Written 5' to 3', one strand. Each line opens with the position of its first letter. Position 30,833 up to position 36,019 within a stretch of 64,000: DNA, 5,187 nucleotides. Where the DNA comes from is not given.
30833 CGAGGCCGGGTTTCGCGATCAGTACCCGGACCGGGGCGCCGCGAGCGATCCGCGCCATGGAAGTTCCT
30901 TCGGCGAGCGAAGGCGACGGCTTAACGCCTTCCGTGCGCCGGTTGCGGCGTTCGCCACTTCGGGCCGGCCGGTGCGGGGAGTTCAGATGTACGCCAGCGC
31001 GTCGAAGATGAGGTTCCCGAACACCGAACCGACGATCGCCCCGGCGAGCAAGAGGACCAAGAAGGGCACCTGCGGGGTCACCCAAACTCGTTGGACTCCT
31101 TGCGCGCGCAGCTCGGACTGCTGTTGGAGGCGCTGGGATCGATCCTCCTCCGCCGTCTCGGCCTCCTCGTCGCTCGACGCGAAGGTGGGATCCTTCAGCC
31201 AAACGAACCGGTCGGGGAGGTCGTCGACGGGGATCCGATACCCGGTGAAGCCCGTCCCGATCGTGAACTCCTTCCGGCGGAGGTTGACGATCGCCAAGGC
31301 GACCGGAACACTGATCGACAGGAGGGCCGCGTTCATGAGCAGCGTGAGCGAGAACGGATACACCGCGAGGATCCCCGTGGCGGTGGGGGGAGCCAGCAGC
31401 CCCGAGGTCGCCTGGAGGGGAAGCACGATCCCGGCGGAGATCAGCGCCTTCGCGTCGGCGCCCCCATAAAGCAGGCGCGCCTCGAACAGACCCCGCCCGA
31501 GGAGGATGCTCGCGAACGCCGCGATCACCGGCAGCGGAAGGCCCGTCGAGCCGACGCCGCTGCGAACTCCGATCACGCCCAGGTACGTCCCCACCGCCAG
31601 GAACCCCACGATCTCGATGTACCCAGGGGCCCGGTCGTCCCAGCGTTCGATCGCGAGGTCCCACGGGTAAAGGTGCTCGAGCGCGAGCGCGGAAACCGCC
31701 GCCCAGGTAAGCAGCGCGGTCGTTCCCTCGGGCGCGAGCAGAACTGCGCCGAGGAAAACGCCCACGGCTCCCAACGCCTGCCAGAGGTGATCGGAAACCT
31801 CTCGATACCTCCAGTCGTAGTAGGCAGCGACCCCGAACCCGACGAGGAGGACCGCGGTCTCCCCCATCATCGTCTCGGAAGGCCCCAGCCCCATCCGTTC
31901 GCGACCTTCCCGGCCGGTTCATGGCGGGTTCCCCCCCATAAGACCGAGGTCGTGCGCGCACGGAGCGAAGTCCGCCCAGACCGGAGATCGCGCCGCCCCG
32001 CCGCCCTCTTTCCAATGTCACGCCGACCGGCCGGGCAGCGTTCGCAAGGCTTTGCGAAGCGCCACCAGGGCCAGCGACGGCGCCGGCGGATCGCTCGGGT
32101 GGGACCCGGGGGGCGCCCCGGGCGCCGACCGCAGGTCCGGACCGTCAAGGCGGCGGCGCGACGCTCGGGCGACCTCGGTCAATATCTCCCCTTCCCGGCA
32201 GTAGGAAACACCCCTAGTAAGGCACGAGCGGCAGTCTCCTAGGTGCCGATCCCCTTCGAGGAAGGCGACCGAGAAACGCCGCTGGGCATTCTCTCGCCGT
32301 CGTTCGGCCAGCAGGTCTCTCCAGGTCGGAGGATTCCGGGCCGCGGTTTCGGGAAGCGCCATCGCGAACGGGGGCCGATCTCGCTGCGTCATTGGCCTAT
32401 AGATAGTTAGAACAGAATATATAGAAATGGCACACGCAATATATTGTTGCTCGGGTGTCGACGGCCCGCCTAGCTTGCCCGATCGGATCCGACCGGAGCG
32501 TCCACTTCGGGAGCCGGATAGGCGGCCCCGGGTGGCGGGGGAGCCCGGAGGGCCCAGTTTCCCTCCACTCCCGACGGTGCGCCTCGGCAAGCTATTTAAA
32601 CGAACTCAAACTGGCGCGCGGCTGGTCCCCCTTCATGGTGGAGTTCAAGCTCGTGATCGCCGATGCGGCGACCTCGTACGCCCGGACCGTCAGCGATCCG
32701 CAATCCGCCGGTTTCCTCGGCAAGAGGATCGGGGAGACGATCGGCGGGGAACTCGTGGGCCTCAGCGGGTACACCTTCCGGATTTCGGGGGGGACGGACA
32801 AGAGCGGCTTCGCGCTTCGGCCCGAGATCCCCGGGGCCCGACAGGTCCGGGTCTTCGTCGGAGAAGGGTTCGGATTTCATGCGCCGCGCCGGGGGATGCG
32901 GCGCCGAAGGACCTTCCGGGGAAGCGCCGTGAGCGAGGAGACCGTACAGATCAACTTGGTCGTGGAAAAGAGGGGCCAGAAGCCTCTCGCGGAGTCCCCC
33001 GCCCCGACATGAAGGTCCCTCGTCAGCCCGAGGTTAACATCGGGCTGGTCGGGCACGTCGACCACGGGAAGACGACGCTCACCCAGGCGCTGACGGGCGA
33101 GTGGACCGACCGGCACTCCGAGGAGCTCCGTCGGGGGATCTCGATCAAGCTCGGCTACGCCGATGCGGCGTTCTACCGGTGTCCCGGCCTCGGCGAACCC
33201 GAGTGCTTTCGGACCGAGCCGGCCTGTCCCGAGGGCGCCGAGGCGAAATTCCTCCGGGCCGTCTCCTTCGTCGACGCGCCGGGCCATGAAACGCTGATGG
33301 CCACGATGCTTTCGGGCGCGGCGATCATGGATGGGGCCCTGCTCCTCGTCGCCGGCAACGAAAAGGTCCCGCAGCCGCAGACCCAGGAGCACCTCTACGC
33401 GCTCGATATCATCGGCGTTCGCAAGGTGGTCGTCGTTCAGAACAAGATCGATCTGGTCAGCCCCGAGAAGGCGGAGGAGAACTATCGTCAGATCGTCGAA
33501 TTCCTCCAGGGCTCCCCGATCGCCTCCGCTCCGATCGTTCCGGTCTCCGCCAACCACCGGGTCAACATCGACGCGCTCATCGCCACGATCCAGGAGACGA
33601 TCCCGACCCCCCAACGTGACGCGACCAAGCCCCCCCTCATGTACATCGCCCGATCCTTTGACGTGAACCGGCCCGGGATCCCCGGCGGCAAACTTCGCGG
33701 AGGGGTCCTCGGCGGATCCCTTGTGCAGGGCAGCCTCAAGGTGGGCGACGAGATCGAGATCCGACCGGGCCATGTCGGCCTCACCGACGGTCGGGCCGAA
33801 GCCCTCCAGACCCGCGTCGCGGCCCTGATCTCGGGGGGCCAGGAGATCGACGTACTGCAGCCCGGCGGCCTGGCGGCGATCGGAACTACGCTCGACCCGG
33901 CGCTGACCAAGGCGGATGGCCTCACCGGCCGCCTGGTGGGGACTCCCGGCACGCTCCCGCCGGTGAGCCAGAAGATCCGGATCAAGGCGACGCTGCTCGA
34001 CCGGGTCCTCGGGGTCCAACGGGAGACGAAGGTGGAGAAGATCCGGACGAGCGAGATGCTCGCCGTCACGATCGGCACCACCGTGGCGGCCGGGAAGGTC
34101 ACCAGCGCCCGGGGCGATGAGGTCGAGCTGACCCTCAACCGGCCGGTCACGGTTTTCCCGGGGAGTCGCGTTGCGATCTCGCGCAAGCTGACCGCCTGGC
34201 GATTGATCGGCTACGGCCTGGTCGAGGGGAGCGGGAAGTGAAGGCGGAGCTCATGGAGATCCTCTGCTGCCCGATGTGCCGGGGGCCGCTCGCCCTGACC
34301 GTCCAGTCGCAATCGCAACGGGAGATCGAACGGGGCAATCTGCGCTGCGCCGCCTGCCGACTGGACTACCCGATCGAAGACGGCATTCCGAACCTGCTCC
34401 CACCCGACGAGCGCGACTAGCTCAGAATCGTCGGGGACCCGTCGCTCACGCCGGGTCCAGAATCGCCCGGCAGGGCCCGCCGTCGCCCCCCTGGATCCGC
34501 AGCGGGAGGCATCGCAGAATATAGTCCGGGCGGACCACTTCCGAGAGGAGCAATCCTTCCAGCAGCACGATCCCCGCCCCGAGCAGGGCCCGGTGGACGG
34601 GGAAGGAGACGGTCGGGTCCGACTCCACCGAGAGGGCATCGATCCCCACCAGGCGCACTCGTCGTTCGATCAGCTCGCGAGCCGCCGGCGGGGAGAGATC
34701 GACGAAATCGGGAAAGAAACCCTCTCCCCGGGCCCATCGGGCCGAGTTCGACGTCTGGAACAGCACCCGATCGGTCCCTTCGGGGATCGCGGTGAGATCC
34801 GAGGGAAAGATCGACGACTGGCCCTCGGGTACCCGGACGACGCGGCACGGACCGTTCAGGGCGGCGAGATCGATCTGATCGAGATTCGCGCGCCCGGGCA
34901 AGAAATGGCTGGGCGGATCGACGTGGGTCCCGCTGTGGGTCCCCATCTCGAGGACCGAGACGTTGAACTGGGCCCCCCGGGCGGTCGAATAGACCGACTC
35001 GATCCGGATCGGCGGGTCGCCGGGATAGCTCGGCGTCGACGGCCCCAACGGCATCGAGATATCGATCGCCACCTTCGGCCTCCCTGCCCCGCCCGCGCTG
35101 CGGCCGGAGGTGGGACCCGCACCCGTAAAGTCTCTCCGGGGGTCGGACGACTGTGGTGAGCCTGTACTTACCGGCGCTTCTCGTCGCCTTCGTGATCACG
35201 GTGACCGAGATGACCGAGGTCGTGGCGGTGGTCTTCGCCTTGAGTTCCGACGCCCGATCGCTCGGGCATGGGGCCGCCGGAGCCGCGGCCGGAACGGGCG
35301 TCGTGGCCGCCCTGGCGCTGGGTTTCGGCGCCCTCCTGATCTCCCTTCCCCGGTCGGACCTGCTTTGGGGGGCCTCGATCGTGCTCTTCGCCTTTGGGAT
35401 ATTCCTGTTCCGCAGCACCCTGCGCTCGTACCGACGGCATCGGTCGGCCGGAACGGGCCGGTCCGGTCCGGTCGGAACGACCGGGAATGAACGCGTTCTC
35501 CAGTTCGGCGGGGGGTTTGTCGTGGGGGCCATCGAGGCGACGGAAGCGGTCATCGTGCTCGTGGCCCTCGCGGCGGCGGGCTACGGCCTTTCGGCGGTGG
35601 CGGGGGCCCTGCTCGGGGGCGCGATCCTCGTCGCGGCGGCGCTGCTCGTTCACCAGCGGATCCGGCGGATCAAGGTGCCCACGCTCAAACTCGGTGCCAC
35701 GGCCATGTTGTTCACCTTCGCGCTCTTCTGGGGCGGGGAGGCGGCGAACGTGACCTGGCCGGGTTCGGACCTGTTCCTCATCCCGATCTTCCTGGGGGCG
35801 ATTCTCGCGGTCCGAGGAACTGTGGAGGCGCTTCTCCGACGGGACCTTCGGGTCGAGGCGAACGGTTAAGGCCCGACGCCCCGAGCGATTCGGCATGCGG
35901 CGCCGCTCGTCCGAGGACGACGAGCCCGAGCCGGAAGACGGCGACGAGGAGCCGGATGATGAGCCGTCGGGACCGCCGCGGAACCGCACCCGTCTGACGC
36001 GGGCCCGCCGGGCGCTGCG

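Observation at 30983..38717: Pilin-related surface module: A24 prepilin peptidase, atypical type I signal peptidase and two tandem class III-signal-peptide pilins, with no assembly ATPase or platform gene in the window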

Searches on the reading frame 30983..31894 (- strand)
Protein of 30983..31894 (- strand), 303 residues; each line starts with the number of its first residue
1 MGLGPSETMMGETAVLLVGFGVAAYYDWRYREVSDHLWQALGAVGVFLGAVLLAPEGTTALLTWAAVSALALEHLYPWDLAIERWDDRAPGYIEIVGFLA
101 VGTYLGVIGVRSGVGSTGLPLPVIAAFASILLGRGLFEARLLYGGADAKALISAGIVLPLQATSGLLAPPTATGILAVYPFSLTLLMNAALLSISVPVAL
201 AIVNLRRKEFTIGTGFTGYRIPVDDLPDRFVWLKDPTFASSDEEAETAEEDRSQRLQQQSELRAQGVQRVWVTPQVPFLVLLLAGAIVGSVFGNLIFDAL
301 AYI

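Call 3: search_protein_families(library=pfam, proteins=[window:30983-31894:-], max_evalue=0.01)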
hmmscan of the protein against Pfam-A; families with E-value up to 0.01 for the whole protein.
window:30983-31894:- (303 aa): 2 families
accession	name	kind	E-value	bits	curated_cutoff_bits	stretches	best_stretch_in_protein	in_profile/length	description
PF06847.16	Arc_PepC_II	-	1e-08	36.1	29.9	1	216-294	7-92/93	Archaeal Peptidase A24 C-terminus Type II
PF01478.23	Peptidase_A24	-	0.00092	20.1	26.5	1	15-66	2-53/104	Type IV leader peptidase family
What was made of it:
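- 30983..31894 (-): FlaK/PibD-like A24 aspartyl prepilin peptidase, 303 aa and about 6 TM helices. It is the predicted maturase of the two pilins. Arc_PepC_II 36.1 bits (cutoff 29.9) (call 3).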

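Call 4: search_protein_families(library=ncbifam, proteins=[window:30983-31894:-], max_evalue=0.01)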
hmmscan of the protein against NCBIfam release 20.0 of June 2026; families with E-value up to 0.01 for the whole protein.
window:30983-31894:- (303 aa): 1 family
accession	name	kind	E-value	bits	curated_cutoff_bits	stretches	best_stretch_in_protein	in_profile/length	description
NF040695.1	FlaK_Arch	equivalog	8.8e-11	41.8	330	0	267-300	194-227/230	preflagellin peptidase FlaK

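Call 63: search_solved_structures(query=window:30983-31894:-, max_evalue=10, show_alignments=2)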
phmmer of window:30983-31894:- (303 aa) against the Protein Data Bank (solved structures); distinct sequences matched with E-value up to 10: 1.
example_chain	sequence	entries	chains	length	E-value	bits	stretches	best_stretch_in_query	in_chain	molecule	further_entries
3s0x_A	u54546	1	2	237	0.00035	23.1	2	267-300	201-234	Peptidase A24B, FlaK domain protein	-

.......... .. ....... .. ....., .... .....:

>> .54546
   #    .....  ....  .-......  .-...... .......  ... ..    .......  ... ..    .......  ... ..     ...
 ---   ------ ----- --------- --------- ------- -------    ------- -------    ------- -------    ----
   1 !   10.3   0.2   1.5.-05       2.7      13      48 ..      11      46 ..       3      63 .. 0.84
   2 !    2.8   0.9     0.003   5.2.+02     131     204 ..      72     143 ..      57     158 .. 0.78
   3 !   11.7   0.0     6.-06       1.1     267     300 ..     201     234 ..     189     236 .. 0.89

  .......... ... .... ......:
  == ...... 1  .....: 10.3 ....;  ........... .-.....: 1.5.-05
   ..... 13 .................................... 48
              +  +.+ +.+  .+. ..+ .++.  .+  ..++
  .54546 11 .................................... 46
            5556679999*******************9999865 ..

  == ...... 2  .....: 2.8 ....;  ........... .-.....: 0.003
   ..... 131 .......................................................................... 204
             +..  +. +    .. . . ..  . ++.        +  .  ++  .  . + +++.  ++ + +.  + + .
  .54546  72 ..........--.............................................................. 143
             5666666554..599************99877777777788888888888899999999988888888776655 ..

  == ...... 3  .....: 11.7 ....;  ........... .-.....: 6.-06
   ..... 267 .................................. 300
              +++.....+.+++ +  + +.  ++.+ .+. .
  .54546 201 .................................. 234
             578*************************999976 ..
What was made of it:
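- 30983..31894 (-): FlaK 3S0X is hit at E 3.5e-4, with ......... aligned to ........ and GGADAK aligned to GGGDGK (call 63).
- Checked: The only solved-structure match is M. maripaludis FlaK (3S0X, E 3.5e-4), and both catalytic Asp motifs align with it (call 63).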

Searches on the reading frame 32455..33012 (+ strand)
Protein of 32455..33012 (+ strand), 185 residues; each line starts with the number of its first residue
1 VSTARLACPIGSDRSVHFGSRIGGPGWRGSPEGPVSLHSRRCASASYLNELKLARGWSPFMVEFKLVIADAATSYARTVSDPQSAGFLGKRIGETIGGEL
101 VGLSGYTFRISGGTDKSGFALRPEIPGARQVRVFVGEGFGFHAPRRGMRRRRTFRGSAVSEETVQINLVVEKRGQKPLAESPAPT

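Call 3: search_protein_families(library=pfam, proteins=[window:32455-33012:+], max_evalue=0.01)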
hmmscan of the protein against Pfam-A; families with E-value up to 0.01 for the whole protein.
window:32455-33012:+ (185 aa): 1 family
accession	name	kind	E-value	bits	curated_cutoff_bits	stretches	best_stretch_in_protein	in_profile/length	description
PF01092.24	Ribosomal_S6e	-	2.9e-32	111.6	26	1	64-180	1-122/125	Ribosomal protein S6e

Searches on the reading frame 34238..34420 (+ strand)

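Call 3: search_protein_families(library=pfam, proteins=[window:34238-34420:+], max_evalue=0.01)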
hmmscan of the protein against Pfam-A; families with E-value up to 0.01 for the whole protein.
window:34238-34420:+ (60 aa): 3 families
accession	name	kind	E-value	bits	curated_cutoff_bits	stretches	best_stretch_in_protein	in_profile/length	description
PF03966.22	Trm112p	-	5.8e-14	52.2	22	1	2-49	1-40/40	Trm112p-like protein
PF05129.18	Zn_ribbon_Elf1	-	0.0033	17.9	29.8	1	4-46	18-58/79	Transcription elongation factor Elf1 like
PF23475.1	zf-Tbcl_FmdE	-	0.0087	16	23.2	0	36-49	9-22/35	FmdE treble clef zinc finger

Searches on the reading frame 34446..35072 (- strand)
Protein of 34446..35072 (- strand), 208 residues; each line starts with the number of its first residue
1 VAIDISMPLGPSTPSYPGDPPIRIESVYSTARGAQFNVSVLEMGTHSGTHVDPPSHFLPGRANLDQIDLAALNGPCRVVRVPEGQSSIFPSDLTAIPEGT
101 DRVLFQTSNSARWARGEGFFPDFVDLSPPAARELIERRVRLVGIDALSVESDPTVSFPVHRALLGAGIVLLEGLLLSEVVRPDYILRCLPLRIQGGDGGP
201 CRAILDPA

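Call 3: search_protein_families(library=pfam, proteins=[window:34446-35072:-], max_evalue=0.01)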
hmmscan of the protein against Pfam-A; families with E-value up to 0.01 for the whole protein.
window:34446-35072:- (208 aa): 1 family
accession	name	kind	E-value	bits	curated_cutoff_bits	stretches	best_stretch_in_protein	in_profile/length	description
PF04199.19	Cyclase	-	1e-21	78.1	23.1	1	3-150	1-141/142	Putative cyclase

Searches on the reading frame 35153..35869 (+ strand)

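Call 3: search_protein_families(library=pfam, proteins=[window:35153-35869:+], max_evalue=0.01)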
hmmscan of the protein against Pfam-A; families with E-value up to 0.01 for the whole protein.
window:35153-35869:+ (238 aa): 1 family
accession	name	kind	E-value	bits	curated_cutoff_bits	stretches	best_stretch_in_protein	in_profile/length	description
PF16955.11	OFeT_1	-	9.1e-21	75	26.9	1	8-214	5-196/207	Ferrous iron uptake permease, iron-lead transporter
